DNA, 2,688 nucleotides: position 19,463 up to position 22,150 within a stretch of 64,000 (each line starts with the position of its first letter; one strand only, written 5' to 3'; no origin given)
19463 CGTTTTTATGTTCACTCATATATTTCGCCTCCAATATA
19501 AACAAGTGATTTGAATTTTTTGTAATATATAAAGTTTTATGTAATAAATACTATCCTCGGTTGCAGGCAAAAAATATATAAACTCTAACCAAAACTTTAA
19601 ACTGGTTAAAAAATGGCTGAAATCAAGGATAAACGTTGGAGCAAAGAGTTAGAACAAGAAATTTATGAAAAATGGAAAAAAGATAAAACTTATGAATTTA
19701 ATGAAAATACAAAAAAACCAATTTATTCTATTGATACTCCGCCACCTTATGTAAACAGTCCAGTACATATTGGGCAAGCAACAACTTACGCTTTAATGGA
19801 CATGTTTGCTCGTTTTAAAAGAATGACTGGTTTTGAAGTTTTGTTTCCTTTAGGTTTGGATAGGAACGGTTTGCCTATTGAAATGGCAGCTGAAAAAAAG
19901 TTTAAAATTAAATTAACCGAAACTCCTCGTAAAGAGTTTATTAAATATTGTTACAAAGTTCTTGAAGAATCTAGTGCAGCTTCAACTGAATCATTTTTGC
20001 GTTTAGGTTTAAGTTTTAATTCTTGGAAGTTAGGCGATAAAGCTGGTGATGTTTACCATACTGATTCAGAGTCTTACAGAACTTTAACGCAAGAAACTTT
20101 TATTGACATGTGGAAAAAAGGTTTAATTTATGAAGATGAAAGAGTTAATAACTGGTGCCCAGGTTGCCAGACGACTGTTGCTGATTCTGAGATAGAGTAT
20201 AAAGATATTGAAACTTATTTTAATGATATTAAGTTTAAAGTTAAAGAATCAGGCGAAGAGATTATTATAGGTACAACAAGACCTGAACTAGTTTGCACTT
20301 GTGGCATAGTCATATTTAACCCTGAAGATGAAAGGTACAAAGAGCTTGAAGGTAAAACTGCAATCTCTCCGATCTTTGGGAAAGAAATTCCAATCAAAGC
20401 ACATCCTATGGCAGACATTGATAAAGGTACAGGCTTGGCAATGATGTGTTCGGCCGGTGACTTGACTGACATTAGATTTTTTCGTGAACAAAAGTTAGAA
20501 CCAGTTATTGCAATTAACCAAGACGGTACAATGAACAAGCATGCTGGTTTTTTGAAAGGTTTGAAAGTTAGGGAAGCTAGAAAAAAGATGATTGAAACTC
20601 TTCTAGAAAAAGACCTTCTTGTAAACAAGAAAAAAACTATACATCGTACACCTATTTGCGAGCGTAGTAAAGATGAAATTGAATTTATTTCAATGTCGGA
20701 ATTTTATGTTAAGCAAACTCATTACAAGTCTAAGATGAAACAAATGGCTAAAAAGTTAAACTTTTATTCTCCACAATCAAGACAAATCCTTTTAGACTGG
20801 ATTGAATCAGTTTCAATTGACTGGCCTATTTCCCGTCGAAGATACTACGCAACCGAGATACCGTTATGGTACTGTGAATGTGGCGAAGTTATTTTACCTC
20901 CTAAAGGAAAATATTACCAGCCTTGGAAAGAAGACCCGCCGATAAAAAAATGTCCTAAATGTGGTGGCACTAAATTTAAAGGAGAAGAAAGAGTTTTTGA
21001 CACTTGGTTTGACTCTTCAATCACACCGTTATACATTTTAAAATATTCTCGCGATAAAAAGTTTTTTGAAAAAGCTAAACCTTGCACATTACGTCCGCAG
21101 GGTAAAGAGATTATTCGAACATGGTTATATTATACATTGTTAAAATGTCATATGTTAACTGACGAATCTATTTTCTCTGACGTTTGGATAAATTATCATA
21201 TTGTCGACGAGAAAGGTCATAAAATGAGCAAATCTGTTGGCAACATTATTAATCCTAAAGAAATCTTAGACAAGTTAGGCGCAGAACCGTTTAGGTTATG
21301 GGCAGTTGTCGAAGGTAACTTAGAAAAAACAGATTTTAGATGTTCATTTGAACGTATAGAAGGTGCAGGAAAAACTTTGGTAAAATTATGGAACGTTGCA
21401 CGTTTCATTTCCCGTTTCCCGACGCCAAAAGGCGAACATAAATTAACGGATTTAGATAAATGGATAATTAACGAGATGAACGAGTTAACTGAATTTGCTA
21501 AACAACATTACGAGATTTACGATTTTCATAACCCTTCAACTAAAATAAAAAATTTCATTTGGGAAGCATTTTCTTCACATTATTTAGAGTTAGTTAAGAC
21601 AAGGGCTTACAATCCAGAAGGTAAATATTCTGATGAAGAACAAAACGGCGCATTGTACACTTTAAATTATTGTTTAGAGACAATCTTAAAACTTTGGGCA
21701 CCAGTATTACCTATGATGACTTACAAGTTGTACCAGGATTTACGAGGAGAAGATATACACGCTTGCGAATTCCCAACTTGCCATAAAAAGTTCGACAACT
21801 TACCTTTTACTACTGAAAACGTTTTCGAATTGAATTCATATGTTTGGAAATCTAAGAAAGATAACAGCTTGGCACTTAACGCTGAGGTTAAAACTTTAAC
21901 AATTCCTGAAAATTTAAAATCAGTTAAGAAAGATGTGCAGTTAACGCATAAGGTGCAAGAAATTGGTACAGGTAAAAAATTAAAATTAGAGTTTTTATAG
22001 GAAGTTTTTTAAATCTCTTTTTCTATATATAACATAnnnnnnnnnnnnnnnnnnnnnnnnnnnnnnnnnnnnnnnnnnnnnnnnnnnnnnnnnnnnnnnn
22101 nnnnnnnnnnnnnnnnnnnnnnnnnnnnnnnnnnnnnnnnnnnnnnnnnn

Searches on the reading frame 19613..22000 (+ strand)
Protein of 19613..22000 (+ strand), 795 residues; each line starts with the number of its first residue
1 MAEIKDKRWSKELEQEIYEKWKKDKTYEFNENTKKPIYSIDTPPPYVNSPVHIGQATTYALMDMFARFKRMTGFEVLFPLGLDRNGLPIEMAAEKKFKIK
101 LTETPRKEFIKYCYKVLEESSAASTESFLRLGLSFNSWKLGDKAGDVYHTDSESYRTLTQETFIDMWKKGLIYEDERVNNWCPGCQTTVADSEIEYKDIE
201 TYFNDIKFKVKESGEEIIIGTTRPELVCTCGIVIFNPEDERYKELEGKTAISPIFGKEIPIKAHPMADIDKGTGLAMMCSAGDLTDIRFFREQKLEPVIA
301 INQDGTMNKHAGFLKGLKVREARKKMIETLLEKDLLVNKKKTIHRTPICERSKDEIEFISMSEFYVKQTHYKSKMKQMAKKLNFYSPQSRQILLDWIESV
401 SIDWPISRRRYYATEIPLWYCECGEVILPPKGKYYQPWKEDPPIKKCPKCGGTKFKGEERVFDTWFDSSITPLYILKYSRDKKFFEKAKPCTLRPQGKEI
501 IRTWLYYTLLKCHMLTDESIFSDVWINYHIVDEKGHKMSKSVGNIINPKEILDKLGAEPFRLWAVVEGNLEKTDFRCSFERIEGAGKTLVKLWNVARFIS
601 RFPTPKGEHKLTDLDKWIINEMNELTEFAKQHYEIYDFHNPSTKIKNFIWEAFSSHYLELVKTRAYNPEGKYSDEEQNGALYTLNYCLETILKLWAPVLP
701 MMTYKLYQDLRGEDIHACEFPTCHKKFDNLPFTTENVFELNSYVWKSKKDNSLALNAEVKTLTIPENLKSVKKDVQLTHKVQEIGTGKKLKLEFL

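Call 54: search_protein_families(library=pfam, proteins=[window:19613-22000:+], max_evalue=0.001)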
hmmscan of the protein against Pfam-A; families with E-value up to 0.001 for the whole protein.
window:19613-22000:+ (795 aa): 5 families
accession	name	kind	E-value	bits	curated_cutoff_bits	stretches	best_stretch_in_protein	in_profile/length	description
PF00133.28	tRNA-synt_1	-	6.1e-74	249.7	22.7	1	17-566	2-404/414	tRNA synthetases class I (I, L, M and V)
PF09334.17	tRNA-synt_1g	-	1.2e-25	90.6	20.1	1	40-195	3-136/391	tRNA synthetases class I (M)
PF08264.19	Anticodon_1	-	1.2e-25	90.5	25.1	1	615-760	1-145/148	Anticodon-binding domain of tRNA ligase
PF01406.26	tRNA-synt_1e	-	2.2e-05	24.4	27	0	519-565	235-281/301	tRNA synthetases class I (C) catalytic domain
PF13603.12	tRNA-synt_1_2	-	5.2e-05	23.3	25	0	246-306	85-145/185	Leucyl-tRNA synthetase, editing domain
